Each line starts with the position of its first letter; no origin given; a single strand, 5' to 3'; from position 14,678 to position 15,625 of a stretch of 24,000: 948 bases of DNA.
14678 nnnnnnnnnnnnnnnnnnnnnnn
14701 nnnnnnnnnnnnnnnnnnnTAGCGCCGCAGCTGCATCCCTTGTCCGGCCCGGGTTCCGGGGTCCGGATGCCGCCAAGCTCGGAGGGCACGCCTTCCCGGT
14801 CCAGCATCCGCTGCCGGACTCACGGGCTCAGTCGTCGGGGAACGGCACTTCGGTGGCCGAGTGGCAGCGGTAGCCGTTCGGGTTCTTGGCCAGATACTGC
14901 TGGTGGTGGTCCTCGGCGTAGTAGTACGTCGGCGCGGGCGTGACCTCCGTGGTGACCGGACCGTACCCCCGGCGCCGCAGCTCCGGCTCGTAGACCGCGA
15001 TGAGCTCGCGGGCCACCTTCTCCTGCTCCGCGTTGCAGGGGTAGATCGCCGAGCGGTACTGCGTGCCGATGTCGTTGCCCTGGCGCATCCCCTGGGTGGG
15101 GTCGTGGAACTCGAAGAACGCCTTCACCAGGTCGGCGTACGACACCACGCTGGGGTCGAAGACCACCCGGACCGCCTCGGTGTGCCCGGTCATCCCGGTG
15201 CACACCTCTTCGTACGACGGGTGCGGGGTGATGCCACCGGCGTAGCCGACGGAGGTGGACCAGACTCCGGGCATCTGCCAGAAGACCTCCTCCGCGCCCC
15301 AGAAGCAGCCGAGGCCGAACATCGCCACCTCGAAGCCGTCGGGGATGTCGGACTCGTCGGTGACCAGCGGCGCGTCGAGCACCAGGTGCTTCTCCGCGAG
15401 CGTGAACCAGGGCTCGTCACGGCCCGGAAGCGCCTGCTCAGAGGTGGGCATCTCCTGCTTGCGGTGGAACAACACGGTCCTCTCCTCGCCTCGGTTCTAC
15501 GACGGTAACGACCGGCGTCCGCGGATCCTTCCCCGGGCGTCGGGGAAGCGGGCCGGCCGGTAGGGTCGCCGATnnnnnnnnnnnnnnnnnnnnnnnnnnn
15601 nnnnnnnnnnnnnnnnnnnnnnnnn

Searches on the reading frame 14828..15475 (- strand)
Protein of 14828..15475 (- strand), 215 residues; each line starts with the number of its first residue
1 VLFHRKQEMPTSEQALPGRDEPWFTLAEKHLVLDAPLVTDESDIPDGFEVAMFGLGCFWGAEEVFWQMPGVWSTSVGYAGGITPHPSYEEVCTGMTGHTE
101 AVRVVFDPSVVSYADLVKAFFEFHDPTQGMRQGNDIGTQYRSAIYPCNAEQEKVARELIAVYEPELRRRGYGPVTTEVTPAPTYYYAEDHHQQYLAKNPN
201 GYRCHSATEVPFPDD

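Call 14: search_protein_families(library=pfam, proteins=[window:14828-15475:-], max_evalue=0.01)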
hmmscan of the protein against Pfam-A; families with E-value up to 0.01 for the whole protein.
window:14828-15475:- (215 aa): 1 family
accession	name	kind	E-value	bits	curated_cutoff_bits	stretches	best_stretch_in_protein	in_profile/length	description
PF01625.27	PMSR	-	4.2e-62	209.4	23.7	1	51-203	2-152/153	Peptide methionine sulfoxide reductase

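Call 40: find_encoding_contigs(protein=window:14828-15475:-, flank=10000, max_places=6)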
Protein window:14828-15475:- (215 aa): no gene with exactly this product is on record in the collection.

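Call 41: find_homologous_proteins(query=window:14828-15475:-, max_evalue=1e-40)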
Query window:14828-15475:- (215 aa): 7998 proteins with E <= 1e-40 among 8000 candidates; the best 120 are listed.
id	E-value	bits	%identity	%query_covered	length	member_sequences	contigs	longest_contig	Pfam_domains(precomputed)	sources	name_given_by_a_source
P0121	1.8e-148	510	100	100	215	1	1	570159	PF01625.29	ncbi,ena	-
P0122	3.9e-137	473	72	93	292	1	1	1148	PF01625.29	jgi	-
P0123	1.7e-127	441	86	99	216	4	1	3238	PF01625.29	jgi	-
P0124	1.4e-122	425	84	100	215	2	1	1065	PF01625.29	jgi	-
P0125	9.1e-122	422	83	99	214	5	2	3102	PF01625.29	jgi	-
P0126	2.2e-121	421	83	99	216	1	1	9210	PF01625.29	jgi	jgi:peptide-methionine (S)-S-oxide reductase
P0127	2.8e-121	421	82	99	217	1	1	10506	PF01625.29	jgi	jgi:peptide-methionine (S)-S-oxide reductase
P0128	5.8e-121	420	81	99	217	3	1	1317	PF01625.29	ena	-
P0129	9.0e-121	419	82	99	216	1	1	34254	PF01625.29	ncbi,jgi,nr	ncbi:MAG TPA: peptide-methionine (S)-S-oxide reductase MsrA [Nocardioidaceae bacterium]|jgi:peptide-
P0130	3.3e-120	417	81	99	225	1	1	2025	PF01625.29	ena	-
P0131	5.6e-120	417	82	99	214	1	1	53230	PF01625.29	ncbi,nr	ncbi:MAG TPA: peptide-methionine (S)-S-oxide reductase MsrA [Nocardioidaceae bacterium]|nr:peptide-m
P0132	1.0e-119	416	82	100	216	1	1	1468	PF01625.29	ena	-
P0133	2.2e-119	415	82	99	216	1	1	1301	PF01625.29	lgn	-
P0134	3.3e-119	414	81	99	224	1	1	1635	PF01625.29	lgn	-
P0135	3.6e-119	414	81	100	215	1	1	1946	PF01625.29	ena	-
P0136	6.1e-119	413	82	99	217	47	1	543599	PF01625.29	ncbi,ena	-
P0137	6.8e-119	413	80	100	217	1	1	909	PF01625.29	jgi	jgi:peptide-methionine (S)-S-oxide reductase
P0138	1.3e-118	412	81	100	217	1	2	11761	PF01625.29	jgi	jgi:peptide-methionine (S)-S-oxide reductase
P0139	2.3e-118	411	81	99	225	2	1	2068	PF01625.29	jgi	jgi:peptide-methionine (S)-S-oxide reductase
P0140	2.6e-118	411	80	99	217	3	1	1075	PF01625.29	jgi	jgi:peptide-methionine (S)-S-oxide reductase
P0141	4.6e-118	410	81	100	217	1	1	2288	PF01625.29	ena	-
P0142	2.0e-117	408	79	100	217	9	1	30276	PF01625.29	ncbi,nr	ncbi:MAG TPA: peptide-methionine (S)-S-oxide reductase MsrA [Nocardioidaceae bacterium]|nr:peptide-m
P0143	2.2e-117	408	80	100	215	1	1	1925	PF01625.29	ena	-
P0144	2.6e-117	408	79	100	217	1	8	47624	PF01625.29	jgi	jgi:peptide-methionine (S)-S-oxide reductase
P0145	3.3e-117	408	78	100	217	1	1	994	PF01625.29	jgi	jgi:peptide-methionine (S)-S-oxide reductase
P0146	4.3e-117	407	79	100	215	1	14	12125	PF01625.29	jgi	jgi:peptide-methionine (S)-S-oxide reductase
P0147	4.6e-117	407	79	100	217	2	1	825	PF01625.29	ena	-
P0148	4.6e-117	407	78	100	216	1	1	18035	PF01625.29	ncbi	ncbi:MAG TPA: peptide-methionine (S)-S-oxide reductase MsrA [Nocardioidaceae bacterium]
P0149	4.8e-117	407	80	99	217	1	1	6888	PF01625.29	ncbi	ncbi:MAG: peptide-methionine (S)-S-oxide reductase MsrA [Nocardioidaceae bacterium]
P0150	5.1e-117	407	79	100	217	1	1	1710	PF01625.29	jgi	-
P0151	5.7e-117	407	81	99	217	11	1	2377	PF01625.29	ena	-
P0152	6.0e-117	407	80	99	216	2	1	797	PF01625.29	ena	-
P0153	7.0e-117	407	78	100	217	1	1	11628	PF01625.29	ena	-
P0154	9.2e-117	406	79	100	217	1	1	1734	PF01625.29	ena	-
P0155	1.2e-116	406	81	100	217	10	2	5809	PF01625.29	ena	-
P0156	1.2e-116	406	79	100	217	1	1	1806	PF01625.29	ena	-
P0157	1.3e-116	406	78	100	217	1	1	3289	PF01625.29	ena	-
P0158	1.7e-116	405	80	100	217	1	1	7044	PF01625.29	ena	-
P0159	1.9e-116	405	81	99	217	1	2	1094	PF01625.29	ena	-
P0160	2.0e-116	405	80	99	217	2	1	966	PF01625.29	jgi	-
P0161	2.0e-116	405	78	100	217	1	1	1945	PF01625.29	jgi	jgi:peptide-methionine (S)-S-oxide reductase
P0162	2.6e-116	405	79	100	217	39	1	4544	PF01625.29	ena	-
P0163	2.7e-116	405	80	99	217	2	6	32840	PF01625.29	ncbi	ncbi:MAG: peptide-methionine (S)-S-oxide reductase MsrA [Nocardioidaceae bacterium]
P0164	2.7e-116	405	79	99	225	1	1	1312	PF01625.29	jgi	jgi:peptide-methionine (S)-S-oxide reductase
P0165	3.0e-116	404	80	100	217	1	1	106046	PF01625.29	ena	-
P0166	3.1e-116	404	79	100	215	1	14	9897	PF01625.29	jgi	jgi:peptide-methionine (S)-S-oxide reductase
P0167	4.0e-116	404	80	99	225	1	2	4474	PF01625.29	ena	-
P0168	4.4e-116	404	80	100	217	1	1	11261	PF01625.29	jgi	jgi:peptide-methionine (S)-S-oxide reductase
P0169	4.5e-116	404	80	100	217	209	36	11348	PF01625.29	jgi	jgi:peptide-methionine (S)-S-oxide reductase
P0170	4.8e-116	404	79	100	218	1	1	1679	PF01625.29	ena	-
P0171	5.3e-116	404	79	99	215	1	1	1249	PF01625.29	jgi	-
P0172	6.2e-116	403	78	100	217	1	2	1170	PF01625.29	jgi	-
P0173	9.3e-116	403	78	99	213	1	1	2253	PF01625.29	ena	-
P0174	1.4e-115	402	80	99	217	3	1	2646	PF01625.29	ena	-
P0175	1.5e-115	402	79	100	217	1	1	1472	PF01625.29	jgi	jgi:peptide-methionine (S)-S-oxide reductase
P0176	1.6e-115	402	82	95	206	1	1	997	PF01625.29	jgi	jgi:peptide-methionine (S)-S-oxide reductase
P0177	2.3e-115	402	79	100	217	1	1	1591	PF01625.29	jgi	-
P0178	2.9e-115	401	79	100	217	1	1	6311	PF01625.29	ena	-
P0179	2.9e-115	401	79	100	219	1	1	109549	PF01625.29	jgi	jgi:peptide-methionine (S)-S-oxide reductase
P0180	3.0e-115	401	79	100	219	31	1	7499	PF01625.29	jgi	jgi:peptide-methionine (S)-S-oxide reductase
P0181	3.8e-115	401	78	100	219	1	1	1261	PF01625.29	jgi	-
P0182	4.6e-115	401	79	100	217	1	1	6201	PF01625.29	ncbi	-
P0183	4.8e-115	400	77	100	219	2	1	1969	PF01625.29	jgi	jgi:peptide-methionine (S)-S-oxide reductase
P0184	5.0e-115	400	77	100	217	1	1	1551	PF01625.29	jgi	jgi:peptide-methionine (S)-S-oxide reductase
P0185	5.3e-115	400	78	100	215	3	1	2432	PF01625.29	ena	-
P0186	6.5e-115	400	79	100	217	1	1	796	PF01625.29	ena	-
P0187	7.2e-115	400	77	100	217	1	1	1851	PF01625.29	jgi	jgi:peptide-methionine (S)-S-oxide reductase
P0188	7.9e-115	400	77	100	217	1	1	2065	PF01625.29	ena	-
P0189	9.4e-115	400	79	100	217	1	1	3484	PF01625.29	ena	-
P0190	1.1e-114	399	78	100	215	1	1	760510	PF01625.29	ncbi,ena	-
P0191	1.2e-114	399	78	100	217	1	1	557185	PF01625.29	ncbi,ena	-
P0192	1.3e-114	399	78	100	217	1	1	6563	PF01625.29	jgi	jgi:peptide-methionine (S)-S-oxide reductase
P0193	1.5e-114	399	78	100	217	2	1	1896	PF01625.29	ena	-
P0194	2.2e-114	398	78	100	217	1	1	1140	PF01625.29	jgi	jgi:peptide-methionine (S)-S-oxide reductase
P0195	2.6e-114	398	76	100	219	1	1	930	PF01625.29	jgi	jgi:peptide-methionine (S)-S-oxide reductase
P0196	3.6e-114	398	76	100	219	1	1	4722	PF01625.29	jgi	jgi:peptide-methionine (S)-S-oxide reductase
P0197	3.8e-114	398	79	99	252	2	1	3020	PF01625.29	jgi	jgi:peptide-methionine (S)-S-oxide reductase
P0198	4.9e-114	397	78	100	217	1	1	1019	PF01625.29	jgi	jgi:peptide-methionine (S)-S-oxide reductase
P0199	6.6e-114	397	79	99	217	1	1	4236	PF01625.29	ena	-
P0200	8.6e-114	396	78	100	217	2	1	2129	PF01625.29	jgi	jgi:peptide-methionine (S)-S-oxide reductase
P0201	1.1e-113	396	78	100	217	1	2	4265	PF01625.29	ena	-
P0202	1.3e-113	396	78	99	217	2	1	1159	PF01625.29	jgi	jgi:peptide-methionine (S)-S-oxide reductase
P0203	1.7e-113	395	77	99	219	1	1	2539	PF01625.29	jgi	jgi:peptide-methionine (S)-S-oxide reductase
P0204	1.7e-113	395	77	99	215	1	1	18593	PF01625.29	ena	-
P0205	1.7e-113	395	76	100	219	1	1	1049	PF01625.29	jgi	jgi:peptide-methionine (S)-S-oxide reductase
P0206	2.0e-113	395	77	100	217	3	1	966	PF01625.29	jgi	-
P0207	2.0e-113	395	79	100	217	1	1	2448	PF01625.29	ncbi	-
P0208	2.2e-113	395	77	100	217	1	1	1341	PF01625.29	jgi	jgi:peptide-methionine (S)-S-oxide reductase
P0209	2.8e-113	395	78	100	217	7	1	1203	PF01625.29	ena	-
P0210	4.2e-113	394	77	100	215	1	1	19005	PF01625.29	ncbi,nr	ncbi:MAG TPA: peptide-methionine (S)-S-oxide reductase MsrA [Nocardioidaceae bacterium]|nr:peptide-m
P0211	4.3e-113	394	77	99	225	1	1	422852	PF01625.29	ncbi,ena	-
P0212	4.3e-113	394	78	99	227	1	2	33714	PF01625.29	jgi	jgi:peptide-methionine (S)-S-oxide reductase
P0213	4.5e-113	394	77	100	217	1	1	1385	PF01625.29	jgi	jgi:peptide-methionine (S)-S-oxide reductase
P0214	5.0e-113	394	77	99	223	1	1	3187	PF01625.29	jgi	jgi:peptide-methionine (S)-S-oxide reductase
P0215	7.1e-113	393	76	100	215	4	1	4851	PF01625.29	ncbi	-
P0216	8.4e-113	393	77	100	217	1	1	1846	PF01625.29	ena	-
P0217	9.0e-113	393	78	99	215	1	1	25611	PF01625.29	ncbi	-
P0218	1.3e-112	393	77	100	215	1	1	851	PF01625.29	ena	-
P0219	1.6e-112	392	77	99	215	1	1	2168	PF01625.29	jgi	jgi:peptide-methionine (S)-S-oxide reductase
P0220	1.6e-112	392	77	100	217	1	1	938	PF01625.29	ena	-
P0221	1.6e-112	392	78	99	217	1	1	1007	PF01625.29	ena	-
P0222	2.2e-112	392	76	100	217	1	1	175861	PF01625.29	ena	-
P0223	2.3e-112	392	76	99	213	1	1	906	PF01625.29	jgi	-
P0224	2.3e-112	392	79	99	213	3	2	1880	PF01625.29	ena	-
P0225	2.5e-112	392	75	100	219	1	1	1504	PF01625.29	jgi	jgi:peptide-methionine (S)-S-oxide reductase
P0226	2.6e-112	392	77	100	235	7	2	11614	PF01625.29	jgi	jgi:peptide-methionine (S)-S-oxide reductase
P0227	2.6e-112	392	77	100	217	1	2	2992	PF01625.29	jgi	jgi:peptide-methionine (S)-S-oxide reductase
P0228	3.1e-112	391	77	100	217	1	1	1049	PF01625.29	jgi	jgi:peptide-methionine (S)-S-oxide reductase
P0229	3.2e-112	391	78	99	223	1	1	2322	PF01625.29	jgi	jgi:peptide-methionine (S)-S-oxide reductase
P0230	3.3e-112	391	78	100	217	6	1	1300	PF01625.29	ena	-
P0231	3.5e-112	391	78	99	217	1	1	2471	PF01625.29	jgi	jgi:peptide-methionine (S)-S-oxide reductase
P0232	3.7e-112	391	78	100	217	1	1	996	PF01625.29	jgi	jgi:peptide-methionine (S)-S-oxide reductase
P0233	3.7e-112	391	79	99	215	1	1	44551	PF01625.29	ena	-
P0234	4.1e-112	391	77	100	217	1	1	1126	PF01625.29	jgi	jgi:peptide-methionine (S)-S-oxide reductase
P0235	4.2e-112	391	76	100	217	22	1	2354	PF01625.29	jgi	jgi:peptide-methionine (S)-S-oxide reductase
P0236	5.0e-112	391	77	100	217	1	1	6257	PF01625.29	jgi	jgi:peptide-methionine (S)-S-oxide reductase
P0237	5.2e-112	391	75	100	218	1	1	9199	PF01625.29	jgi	jgi:peptide-methionine (S)-S-oxide reductase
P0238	6.3e-112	390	76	100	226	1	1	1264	PF01625.29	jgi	jgi:peptide-methionine (S)-S-oxide reductase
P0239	6.3e-112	390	77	99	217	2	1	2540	PF01625.29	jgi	jgi:peptide-methionine (S)-S-oxide reductase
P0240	7.1e-112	390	77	99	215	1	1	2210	PF01625.29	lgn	-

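Call 42: find_encoding_contigs(protein=P0121, flank=10000, max_places=4)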
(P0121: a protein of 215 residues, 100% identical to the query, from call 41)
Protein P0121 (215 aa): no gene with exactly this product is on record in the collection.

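Call 43: find_encoding_contigs(protein=P0136, flank=10000, max_places=4)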
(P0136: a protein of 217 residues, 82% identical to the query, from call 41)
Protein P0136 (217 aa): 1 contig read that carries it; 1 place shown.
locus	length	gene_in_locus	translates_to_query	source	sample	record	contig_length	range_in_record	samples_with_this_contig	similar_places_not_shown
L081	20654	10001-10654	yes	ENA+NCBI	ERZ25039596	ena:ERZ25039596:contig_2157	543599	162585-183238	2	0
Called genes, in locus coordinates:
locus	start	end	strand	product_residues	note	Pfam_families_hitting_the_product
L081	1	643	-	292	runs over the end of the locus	PF02585:PIG-L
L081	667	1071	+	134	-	PF14155:DUF4307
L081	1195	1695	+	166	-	PF03449:GreA_GreB_N, PF01272:GreA_GreB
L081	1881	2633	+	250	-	PF00106:adh_short, PF08659:KR, PF01370:Epimerase (weak), PF13561:adh_short_C2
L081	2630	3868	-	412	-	PF00291:PALP, PF01842:ACT (weak)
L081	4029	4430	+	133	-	PF12802:MarR_2, PF25212:HVO_A0114 (weak), PF01022:HTH_5, PF09339:HTH_IclR (weak), PF13463:HTH_27, PF25213:HVO_A0261_N, PF01047:MarR, PF12840:HTH_20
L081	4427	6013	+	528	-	PF00083:Sugar_tr, PF06609:TRI12, PF07690:MFS_1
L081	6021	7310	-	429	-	PF01594:AI-2E_transport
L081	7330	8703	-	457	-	PF13941:MutL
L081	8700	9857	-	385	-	PF01053:Cys_Met_Meta_PP, PF00155:Aminotran_1_2, PF01212:Beta_elim_lyase (weak), PF00266:Aminotran_5 (weak)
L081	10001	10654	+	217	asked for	PF01625:PMSR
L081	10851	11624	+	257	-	PF12697:Abhydrolase_6, PF08840:BAAT_C (faint)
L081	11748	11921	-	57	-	-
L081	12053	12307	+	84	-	-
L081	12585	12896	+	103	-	-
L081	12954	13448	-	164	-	PF10604:Polyketide_cyc2, PF08327:AHSA1 (weak)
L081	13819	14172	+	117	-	PF08734:GYD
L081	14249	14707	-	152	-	PF14539:DUF4442 (weak), PF03061:4HBT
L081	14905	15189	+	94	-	-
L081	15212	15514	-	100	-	-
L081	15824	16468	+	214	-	-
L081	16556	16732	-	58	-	-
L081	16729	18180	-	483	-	PF00474:SSF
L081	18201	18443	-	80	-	PF11755:DUF3311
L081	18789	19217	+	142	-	-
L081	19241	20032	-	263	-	PF00561:Abhydrolase_1, PF12146:Hydrolase_4, PF12697:Abhydrolase_6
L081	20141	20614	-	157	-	PF00355:Rieske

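Call 45: find_encoding_contigs(protein=P0131, flank=6000, max_places=2)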
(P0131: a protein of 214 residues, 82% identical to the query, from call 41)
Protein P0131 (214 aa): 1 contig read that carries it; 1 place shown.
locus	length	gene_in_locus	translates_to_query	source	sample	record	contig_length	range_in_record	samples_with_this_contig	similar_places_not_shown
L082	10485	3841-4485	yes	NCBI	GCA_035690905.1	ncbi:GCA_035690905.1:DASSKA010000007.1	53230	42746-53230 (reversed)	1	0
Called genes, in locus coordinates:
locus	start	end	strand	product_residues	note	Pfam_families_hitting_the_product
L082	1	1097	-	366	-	PF01594:AI-2E_transport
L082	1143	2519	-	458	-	PF13941:MutL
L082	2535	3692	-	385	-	PF01053:Cys_Met_Meta_PP, PF00155:Aminotran_1_2 (weak), PF01212:Beta_elim_lyase, PF00266:Aminotran_5 (faint)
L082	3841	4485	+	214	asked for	PF01625:PMSR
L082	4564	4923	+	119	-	PF03795:YCII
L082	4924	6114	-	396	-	PF01266:DAO, PF01494:FAD_binding_3 (faint), PF07992:Pyr_redox_2 (faint), PF13450:NAD_binding_8 (weak), PF13738:Pyr_redox_3 (faint), PF01593:Amino_oxidase (weak)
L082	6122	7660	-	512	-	PF01943:Polysacc_synt, PF13440:Polysacc_synt_3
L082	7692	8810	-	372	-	PF00155:Aminotran_1_2 (faint), PF01041:DegT_DnrJ_EryC1, PF00266:Aminotran_5 (faint)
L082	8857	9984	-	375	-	PF00155:Aminotran_1_2 (weak), PF01041:DegT_DnrJ_EryC1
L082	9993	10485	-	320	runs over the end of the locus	PF01073:3Beta_HSD, PF01370:Epimerase, PF02719:Polysacc_synt_2, PF04321:RmlD_sub_bind (weak), PF05368:NmrA (weak), PF16363:GDP_Man_Dehyd, PF13460:NAD_binding_10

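Call 46: find_encoding_contigs(protein=P0129, flank=6000, max_places=2)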
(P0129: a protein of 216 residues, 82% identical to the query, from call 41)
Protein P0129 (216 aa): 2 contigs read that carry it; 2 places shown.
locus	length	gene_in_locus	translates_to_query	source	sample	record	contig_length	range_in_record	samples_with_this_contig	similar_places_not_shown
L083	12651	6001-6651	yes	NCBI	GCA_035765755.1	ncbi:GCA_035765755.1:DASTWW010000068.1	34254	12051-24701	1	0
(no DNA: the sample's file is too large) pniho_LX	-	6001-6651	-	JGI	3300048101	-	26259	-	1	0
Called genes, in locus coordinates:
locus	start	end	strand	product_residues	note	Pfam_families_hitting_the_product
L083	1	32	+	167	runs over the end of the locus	PF03449:GreA_GreB_N, PF01272:GreA_GreB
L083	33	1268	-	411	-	PF00291:PALP, PF01842:ACT (weak)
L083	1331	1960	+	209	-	PF09335:VTT_dom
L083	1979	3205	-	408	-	PF01594:AI-2E_transport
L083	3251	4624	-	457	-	PF13941:MutL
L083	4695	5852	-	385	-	PF01053:Cys_Met_Meta_PP, PF00155:Aminotran_1_2 (weak), PF01212:Beta_elim_lyase, PF00266:Aminotran_5 (faint)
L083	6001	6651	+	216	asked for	PF01625:PMSR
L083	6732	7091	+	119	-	PF03795:YCII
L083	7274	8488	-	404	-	PF01266:DAO, PF07992:Pyr_redox_2 (faint), PF13450:NAD_binding_8 (weak), PF13738:Pyr_redox_3 (faint), PF01593:Amino_oxidase (faint)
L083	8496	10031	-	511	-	PF01943:Polysacc_synt, PF13440:Polysacc_synt_3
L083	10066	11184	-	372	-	PF00155:Aminotran_1_2 (weak), PF01041:DegT_DnrJ_EryC1, PF00266:Aminotran_5 (weak)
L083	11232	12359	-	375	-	PF00155:Aminotran_1_2 (weak), PF01041:DegT_DnrJ_EryC1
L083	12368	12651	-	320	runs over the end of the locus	PF01073:3Beta_HSD, PF01370:Epimerase, PF02719:Polysacc_synt_2, PF04321:RmlD_sub_bind (weak), PF05368:NmrA, PF07993:NAD_binding_4 (faint), PF16363:GDP_Man_Dehyd, PF13460:NAD_binding_10, +1 more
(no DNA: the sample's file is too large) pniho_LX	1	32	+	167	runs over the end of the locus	PF03449:GreA_GreB_N, PF01272:GreA_GreB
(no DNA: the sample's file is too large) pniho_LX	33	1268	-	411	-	PF00291:PALP, PF01842:ACT (weak)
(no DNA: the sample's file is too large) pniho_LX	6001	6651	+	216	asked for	PF01625:PMSR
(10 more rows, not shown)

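Call 47: find_encoding_contigs(protein=P0190, flank=6000, max_places=2)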
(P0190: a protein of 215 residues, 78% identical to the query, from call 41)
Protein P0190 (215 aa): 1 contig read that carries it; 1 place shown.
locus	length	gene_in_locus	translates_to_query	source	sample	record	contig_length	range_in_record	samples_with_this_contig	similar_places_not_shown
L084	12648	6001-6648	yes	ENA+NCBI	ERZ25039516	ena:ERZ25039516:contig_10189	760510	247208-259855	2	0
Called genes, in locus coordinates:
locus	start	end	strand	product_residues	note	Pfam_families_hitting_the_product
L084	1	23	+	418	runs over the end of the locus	PF00202:Aminotran_3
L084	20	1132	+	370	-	PF00155:Aminotran_1_2, PF01053:Cys_Met_Meta_PP (weak)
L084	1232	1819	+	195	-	PF13500:AAA_26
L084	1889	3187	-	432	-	PF01968:Hydantoinase_A (faint), PF13941:MutL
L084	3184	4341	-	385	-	PF01053:Cys_Met_Meta_PP, PF00155:Aminotran_1_2 (weak), PF01212:Beta_elim_lyase (weak)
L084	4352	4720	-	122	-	PF02661:Fic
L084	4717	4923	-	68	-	PF01402:RHH_1, PF07704:PSK_trans_fac (weak)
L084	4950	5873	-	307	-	-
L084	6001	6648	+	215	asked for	PF01625:PMSR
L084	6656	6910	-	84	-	PF11746:DUF3303 (weak)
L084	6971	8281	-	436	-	PF03845:Spore_permease (weak), PF13520:AA_permease_2, PF00324:AA_permease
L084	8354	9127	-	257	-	PF02210:Laminin_G_2 (weak)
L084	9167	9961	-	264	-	PF03808:Glyco_tran_WecG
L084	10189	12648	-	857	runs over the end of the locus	-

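Call 81: find_related_loci(query=window:14828-15475:-, collection=metagenome_contigs, flank=10000)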
Query window:14828-15475:- (215 aa) in metagenome_contigs; peptide patterns used: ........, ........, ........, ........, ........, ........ (x = any residue, [..] = any of these).
428 stretches matched a pattern; 361 encode a relative of the query (tblastn E <= 1e-3); the best 80 are kept; 80 distinct loci.
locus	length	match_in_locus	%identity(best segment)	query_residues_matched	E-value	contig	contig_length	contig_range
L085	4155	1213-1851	86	1-213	3e-128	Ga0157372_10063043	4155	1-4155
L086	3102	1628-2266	83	1-213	2e-127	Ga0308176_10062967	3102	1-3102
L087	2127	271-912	81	1-213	2e-128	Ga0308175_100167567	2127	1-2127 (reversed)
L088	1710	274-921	79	1-215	2e-127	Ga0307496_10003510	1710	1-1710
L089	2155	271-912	79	1-213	7e-125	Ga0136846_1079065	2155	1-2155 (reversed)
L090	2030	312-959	77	1-215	2e-124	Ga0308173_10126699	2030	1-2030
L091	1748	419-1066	78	1-215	8e-126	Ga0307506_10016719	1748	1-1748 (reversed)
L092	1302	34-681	78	1-215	7e-127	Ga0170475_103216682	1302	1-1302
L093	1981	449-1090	80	1-213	1e-123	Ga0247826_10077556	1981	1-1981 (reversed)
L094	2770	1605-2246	77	1-213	1e-119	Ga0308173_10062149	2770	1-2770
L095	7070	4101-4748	76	1-215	1e-113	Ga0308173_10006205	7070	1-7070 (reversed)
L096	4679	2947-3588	75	1-215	5e-114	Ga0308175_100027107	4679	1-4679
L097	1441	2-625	78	6-213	5e-122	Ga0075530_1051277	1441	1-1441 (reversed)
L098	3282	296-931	77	1-213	9e-116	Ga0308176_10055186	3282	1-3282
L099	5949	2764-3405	75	1-215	3e-113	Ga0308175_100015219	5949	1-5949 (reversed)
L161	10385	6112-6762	68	2-213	8e-98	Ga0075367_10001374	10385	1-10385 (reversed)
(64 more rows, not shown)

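Call 91: search_protein_families(library=pfam, proteins=[L161:6874-8100:-, L161:8097-8402:-, L085:2329-3477:+, L093:1188-1526:-, L081:10851-11624:+], max_evalue=0.001)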
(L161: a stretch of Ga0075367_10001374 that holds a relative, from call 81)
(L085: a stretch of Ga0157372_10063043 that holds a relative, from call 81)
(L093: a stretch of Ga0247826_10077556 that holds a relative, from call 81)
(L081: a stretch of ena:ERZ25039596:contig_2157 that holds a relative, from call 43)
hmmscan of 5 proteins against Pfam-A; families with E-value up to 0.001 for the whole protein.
L161:6874-8100:- (408 aa): 10 families
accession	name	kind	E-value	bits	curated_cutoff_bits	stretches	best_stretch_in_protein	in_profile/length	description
PF01494.25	FAD_binding_3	-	5.4e-25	88.8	22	1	9-341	4-341/349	FAD binding domain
PF07992.20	Pyr_redox_2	-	5e-09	36.4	26.1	1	8-106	2-72/291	Pyridine nucleotide-disulphide oxidoreductase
PF01593.30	Amino_oxidase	-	4.4e-06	26.7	19.8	0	108-154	205-251/443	Flavin containing amine oxidoreductase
PF03486.20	HI0933_like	-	2.1e-05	24.6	50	1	8-40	2-34/244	HI0933-like protein Rossmann domain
PF01266.30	DAO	-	2.4e-05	24.4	27.9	1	8-40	1-33/353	FAD dependent oxidoreductase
PF13450.12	NAD_binding_8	-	6.5e-05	23.6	21.9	1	11-37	1-27/68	NAD(P)-binding Rossmann-like domain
PF12831.13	FAD_oxidored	-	6.9e-05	22.7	27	1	9-39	2-32/416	FAD dependent oxidoreductase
PF00890.30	FAD_binding_2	-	0.00015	21.6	20.4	1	9-40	2-33/414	FAD binding domain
PF08491.16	SE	-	0.00019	21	20.1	1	280-372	128-221/276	Squalene epoxidase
PF13738.12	Pyr_redox_3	-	0.0002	21.1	30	0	11-39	2-31/305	Pyridine nucleotide-disulphide oxidoreductase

L161:8097-8402:- (101 aa): 1 family
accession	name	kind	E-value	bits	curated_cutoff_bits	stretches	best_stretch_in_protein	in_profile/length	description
PF03992.22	ABM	-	1.3e-15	57.8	23.1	1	1-75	1-76/78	Antibiotic biosynthesis monooxygenase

L085:2329-3477:+ (382 aa): 0 families

L093:1188-1526:- (112 aa): 1 family
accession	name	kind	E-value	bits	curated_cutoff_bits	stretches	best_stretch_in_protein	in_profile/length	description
PF18029.7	Glyoxalase_6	-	6.5e-33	114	23.6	1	7-110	1-105/106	Glyoxalase-like domain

L081:10851-11624:+ (257 aa): 3 families
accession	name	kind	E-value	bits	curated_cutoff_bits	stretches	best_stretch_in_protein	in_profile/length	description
PF12697.13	Abhydrolase_6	-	2e-11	45.4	26.3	1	13-226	27-207/217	Alpha/beta hydrolase family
PF08840.17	BAAT_C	-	2e-05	25.2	20.9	0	175-224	110-159/210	BAAT / Acyl-CoA thioester hydrolase C terminal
PF03959.19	FSH1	-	0.00019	21.6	21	1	36-200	85-182/211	Serine hydrolase (FSH1)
